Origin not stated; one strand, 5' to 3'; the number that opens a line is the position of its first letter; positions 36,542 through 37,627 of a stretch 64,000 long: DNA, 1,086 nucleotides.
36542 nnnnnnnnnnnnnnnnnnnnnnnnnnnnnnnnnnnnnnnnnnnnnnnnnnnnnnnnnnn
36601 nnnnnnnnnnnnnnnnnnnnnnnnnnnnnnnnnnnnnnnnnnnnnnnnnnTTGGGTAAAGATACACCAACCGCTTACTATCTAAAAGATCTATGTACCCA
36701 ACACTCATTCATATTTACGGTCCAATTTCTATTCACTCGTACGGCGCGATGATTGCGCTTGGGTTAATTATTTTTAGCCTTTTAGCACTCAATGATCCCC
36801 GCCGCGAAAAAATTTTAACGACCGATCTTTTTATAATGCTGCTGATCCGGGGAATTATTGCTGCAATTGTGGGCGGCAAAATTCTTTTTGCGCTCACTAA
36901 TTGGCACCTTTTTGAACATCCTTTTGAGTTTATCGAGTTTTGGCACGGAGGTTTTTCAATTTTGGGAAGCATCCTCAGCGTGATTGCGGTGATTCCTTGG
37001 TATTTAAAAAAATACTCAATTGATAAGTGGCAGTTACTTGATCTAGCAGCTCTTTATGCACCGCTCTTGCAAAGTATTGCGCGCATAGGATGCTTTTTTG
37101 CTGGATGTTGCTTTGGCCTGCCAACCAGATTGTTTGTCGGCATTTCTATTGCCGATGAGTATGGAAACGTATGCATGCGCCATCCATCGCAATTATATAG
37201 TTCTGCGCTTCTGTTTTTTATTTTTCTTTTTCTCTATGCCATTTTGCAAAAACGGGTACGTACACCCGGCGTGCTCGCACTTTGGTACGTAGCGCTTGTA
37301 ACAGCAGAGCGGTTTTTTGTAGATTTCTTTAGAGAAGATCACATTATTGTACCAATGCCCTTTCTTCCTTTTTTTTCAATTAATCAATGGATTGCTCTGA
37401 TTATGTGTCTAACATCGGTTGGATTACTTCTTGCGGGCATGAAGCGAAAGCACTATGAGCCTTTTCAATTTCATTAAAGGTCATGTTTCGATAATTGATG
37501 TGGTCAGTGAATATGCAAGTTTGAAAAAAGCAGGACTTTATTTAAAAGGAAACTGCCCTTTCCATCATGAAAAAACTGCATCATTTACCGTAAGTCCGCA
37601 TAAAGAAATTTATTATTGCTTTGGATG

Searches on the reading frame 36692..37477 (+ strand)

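Call 72: search_protein_families(library=pfam, proteins=[window:36692-37477:+], max_evalue=0.001)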
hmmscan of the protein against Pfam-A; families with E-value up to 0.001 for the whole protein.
window:36692-37477:+ (261 aa): 1 family
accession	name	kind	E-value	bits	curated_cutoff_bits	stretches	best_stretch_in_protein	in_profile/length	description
PF01790.23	LGT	-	4.8e-49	167.3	24.9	1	3-247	1-239/240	Prolipoprotein diacylglyceryl transferase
